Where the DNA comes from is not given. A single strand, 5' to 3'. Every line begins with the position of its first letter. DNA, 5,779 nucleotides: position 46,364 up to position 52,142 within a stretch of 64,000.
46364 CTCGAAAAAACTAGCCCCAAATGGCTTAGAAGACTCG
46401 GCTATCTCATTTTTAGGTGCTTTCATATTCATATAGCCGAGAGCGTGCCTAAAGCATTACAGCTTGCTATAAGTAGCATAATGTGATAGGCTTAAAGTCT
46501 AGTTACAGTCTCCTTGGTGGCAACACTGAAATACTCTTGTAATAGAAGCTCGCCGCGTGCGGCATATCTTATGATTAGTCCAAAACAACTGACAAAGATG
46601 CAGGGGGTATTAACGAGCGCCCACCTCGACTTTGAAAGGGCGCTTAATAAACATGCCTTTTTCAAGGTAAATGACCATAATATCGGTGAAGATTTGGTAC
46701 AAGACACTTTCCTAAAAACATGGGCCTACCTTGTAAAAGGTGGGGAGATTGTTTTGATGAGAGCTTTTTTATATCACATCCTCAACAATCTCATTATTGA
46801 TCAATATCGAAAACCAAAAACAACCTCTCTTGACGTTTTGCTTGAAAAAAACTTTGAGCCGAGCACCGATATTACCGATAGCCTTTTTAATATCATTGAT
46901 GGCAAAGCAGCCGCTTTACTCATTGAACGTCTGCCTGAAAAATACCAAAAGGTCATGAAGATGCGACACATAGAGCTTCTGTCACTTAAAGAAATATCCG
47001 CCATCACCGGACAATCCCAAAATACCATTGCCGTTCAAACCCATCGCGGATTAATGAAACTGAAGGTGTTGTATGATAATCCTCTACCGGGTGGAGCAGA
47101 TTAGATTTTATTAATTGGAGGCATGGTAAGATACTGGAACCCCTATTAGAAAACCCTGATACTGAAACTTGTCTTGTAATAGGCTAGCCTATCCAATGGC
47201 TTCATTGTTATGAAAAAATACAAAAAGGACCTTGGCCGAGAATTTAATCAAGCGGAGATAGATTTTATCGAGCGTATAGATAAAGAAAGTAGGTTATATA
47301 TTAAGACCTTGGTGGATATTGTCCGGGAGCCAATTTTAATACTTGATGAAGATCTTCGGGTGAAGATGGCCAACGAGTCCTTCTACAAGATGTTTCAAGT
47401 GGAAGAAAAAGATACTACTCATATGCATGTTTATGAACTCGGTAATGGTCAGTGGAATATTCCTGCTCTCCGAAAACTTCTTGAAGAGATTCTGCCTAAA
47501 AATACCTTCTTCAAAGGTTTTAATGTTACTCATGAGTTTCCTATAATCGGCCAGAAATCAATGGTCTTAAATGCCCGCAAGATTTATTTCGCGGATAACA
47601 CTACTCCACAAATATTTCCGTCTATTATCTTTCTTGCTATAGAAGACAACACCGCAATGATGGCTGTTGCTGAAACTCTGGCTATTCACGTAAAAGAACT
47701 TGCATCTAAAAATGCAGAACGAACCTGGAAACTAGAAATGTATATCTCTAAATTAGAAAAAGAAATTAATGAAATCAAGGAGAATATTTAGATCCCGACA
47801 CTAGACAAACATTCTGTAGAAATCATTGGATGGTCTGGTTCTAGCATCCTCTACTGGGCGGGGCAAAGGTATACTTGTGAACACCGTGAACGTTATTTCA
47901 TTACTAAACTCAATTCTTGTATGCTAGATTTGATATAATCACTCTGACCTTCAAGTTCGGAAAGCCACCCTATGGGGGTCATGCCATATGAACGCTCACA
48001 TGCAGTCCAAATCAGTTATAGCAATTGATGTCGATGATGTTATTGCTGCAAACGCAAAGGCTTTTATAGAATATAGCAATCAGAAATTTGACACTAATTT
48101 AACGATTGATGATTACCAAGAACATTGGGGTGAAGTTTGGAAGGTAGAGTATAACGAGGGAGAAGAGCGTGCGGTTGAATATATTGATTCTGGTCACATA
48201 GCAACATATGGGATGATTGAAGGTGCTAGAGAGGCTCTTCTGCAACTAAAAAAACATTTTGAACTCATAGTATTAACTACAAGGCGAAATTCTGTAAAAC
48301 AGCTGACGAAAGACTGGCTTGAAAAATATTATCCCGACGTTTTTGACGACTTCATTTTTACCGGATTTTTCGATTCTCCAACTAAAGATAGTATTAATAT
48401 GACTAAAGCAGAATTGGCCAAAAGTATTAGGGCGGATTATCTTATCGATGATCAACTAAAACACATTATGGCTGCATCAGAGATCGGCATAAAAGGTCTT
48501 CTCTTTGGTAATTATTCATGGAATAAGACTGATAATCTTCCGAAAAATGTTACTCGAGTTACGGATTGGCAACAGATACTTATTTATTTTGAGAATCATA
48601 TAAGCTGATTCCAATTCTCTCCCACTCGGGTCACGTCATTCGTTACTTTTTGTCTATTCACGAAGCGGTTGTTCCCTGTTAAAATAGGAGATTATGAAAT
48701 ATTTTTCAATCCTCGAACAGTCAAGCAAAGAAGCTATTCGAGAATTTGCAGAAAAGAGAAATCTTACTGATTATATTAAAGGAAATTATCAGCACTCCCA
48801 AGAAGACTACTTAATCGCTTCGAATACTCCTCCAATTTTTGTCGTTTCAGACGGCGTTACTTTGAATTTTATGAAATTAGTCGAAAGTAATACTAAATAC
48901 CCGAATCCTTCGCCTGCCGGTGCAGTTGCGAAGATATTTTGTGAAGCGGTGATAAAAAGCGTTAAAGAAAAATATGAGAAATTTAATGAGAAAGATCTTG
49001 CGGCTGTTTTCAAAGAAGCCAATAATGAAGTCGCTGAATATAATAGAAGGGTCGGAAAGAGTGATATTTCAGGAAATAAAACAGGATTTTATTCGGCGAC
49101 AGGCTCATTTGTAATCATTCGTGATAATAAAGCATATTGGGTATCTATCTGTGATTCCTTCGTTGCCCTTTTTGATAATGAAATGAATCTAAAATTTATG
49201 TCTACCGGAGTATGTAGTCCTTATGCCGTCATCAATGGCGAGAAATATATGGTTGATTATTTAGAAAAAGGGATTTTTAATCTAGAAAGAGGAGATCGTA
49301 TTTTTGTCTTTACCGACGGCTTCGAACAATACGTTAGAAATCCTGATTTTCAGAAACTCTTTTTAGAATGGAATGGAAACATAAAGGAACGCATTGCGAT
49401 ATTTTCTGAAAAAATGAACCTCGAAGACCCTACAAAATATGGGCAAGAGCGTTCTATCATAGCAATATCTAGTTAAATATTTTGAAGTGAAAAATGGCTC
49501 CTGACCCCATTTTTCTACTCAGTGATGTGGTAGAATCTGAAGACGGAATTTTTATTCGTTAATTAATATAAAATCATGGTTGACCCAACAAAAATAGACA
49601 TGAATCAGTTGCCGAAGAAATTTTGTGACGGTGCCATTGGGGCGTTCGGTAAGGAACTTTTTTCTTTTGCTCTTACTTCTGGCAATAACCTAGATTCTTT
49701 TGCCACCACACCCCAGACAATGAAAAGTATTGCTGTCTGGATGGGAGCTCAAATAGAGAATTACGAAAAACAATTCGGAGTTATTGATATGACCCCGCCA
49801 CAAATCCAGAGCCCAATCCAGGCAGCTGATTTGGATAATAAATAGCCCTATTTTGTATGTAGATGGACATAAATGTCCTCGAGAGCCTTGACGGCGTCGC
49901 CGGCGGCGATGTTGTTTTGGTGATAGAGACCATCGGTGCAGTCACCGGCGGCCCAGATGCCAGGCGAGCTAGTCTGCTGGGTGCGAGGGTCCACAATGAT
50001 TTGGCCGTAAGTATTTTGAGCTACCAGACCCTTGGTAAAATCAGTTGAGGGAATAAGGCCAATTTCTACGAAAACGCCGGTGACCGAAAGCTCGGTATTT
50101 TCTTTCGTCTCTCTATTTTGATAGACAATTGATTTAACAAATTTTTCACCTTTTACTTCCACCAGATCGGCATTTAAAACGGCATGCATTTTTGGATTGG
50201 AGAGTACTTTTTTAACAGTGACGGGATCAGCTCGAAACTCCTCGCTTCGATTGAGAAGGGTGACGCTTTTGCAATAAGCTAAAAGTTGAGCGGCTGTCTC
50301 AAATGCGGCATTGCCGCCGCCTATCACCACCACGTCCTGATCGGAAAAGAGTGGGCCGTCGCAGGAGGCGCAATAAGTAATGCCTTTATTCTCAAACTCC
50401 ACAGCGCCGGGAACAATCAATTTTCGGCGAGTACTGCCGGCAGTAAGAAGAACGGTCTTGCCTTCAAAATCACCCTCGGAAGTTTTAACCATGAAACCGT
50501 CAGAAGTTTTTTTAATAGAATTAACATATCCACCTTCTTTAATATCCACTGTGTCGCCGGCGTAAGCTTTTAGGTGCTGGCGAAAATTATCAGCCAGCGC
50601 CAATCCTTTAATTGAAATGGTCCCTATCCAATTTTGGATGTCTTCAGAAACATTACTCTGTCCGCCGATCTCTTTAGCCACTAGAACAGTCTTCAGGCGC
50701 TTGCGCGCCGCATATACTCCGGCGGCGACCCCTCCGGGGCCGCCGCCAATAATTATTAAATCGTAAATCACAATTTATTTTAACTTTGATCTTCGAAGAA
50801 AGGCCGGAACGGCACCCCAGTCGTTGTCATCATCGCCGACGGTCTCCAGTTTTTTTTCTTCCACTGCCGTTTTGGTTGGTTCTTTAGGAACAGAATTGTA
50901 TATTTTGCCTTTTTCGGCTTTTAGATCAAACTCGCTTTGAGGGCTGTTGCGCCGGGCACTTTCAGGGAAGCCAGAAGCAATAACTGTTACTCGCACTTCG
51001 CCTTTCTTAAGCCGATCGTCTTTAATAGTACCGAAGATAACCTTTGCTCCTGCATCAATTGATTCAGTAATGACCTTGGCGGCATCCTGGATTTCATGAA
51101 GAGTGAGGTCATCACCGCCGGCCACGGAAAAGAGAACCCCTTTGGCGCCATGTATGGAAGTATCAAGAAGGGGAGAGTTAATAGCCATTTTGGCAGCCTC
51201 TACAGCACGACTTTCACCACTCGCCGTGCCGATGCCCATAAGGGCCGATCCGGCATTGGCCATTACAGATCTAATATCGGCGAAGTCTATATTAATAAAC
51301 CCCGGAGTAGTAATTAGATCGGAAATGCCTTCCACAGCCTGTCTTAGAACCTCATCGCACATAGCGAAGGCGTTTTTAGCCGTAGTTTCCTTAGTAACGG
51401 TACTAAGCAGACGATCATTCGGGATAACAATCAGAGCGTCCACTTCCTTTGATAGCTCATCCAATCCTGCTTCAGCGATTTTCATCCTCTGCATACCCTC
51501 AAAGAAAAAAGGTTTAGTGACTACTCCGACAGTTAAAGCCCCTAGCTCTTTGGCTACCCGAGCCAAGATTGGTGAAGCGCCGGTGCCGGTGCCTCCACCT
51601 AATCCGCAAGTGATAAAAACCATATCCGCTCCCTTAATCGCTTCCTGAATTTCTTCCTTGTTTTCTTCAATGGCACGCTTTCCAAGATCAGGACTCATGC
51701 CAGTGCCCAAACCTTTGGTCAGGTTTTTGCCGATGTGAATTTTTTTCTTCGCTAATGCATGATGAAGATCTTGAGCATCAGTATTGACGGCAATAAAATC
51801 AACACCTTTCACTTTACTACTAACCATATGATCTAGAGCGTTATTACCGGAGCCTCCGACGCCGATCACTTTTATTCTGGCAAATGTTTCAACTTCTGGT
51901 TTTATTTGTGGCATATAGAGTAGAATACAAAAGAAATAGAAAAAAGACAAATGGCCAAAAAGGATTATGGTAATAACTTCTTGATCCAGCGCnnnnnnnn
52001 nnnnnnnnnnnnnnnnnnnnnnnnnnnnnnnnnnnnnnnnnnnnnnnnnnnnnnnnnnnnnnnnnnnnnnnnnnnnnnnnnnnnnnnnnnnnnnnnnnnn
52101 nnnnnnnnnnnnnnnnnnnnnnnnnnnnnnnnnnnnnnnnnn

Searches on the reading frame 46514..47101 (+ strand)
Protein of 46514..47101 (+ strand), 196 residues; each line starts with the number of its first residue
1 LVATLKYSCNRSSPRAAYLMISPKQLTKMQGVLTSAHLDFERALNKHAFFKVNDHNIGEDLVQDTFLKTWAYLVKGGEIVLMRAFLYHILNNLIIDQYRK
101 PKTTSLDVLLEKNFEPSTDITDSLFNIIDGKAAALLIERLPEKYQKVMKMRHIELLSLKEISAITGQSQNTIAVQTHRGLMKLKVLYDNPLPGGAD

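Call 20: search_protein_families(library=pfam, proteins=[window:46514-47101:+], max_evalue=0.001)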
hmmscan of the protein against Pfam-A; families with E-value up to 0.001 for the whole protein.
window:46514-47101:+ (196 aa): 3 families
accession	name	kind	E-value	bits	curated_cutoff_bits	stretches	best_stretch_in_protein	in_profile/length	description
PF08281.18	Sigma70_r4_2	-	8.8e-11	41.7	25.7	1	135-183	6-54/54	Sigma-70, region 4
PF04545.22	Sigma70_r4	-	2.9e-07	30.3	24.1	1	137-184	2-49/50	Sigma-70, region 4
PF04542.20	Sigma70_r2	-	5.3e-06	26.6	24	1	44-100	9-67/71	Sigma-70 region 2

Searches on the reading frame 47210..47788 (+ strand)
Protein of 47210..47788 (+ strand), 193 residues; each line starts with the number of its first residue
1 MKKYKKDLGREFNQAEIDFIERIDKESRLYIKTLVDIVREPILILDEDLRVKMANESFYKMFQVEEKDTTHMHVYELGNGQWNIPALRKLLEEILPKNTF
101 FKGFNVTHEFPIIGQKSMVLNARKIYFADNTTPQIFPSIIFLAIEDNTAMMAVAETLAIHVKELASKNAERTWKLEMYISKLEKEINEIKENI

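Call 20: search_protein_families(library=pfam, proteins=[window:47210-47788:+], max_evalue=0.001)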
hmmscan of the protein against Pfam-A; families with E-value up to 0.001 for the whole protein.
window:47210-47788:+ (193 aa): 2 families
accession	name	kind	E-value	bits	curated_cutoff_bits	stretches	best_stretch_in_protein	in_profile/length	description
PF13188.13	PAS_8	-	2.3e-05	24.6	21.8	1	31-68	3-42/65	PAS domain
PF00989.32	PAS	-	0.00021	21.7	22.6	1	34-130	6-101/113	PAS fold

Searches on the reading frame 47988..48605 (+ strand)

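Call 20: search_protein_families(library=pfam, proteins=[window:47988-48605:+], max_evalue=0.001)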
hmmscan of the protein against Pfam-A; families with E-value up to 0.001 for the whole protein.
window:47988-48605:+ (206 aa): 1 family
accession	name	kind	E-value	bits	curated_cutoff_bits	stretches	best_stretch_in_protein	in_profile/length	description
PF06941.18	NT5C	-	1.9e-11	44.6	24.8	1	8-197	1-170/180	5' nucleotidase, deoxy (Pyrimidine), cytosolic type C protein (NT5C)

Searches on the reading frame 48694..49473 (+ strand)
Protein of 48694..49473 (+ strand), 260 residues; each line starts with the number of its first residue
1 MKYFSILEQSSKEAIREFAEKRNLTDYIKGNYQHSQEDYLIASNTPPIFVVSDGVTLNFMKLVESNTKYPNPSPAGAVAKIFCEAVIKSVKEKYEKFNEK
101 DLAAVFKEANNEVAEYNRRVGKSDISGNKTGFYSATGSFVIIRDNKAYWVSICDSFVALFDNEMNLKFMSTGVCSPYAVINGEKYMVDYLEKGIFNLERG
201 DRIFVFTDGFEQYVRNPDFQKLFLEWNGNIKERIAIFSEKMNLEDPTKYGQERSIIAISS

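Call 20: search_protein_families(library=pfam, proteins=[window:48694-49473:+], max_evalue=0.001)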
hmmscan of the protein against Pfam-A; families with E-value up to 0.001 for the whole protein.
window:48694-49473:+ (260 aa): 1 family
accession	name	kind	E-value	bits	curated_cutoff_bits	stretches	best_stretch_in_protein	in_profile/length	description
PF13672.11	PP2C_2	-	1.3e-09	38.4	24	1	74-224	40-189/209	Protein phosphatase 2C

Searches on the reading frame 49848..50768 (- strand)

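Call 19: search_protein_families(library=pfam, proteins=[window:49848-50768:-], max_evalue=0.001)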
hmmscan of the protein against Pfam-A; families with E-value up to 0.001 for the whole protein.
window:49848-50768:- (306 aa): 10 families
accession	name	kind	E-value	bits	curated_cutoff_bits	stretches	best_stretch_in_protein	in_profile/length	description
PF07992.20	Pyr_redox_2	-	2.1e-39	136.1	26.1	1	2-286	1-285/291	Pyridine nucleotide-disulphide oxidoreductase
PF13738.12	Pyr_redox_3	-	1.1e-26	94.3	30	1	72-275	94-305/305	Pyridine nucleotide-disulphide oxidoreductase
PF12831.13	FAD_oxidored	-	3.5e-09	36.9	27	1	3-68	1-70/416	FAD dependent oxidoreductase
PF00890.30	FAD_binding_2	-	9e-09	35.4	20.4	1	3-41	1-41/414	FAD binding domain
PF00070.33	Pyr_redox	-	2.9e-08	34.5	22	1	146-216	2-79/82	Pyridine nucleotide-disulphide oxidoreductase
PF03486.20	HI0933_like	-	3.8e-07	30.2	50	0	145-178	2-35/244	HI0933-like protein Rossmann domain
PF01134.28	GIDA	-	3.6e-06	26.7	22.1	0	3-35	1-33/391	Glucose inhibited division protein A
PF01266.30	DAO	-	6.1e-05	23.1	27.9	0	3-39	1-40/353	FAD dependent oxidoreductase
PF13241.12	NAD_binding_7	-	0.00036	21.5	22.1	0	142-186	6-51/104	Putative NAD(P)-binding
PF01946.23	Thi4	-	0.00038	20.2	26.2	0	3-34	19-51/235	Thi4 family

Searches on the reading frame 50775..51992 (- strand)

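Call 19: search_protein_families(library=pfam, proteins=[window:50775-51992:-], max_evalue=0.001)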
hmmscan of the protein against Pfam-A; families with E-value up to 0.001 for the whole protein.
window:50775-51992:- (405 aa): 2 families
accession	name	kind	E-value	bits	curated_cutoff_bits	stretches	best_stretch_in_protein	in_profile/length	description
PF00091.31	Tubulin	-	7e-49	167.1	33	1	39-198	1-188/190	Tubulin/FtsZ family, GTPase domain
PF12327.13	FtsZ_C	-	2.3e-31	108.4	27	1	248-342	1-94/95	FtsZ family, C-terminal domain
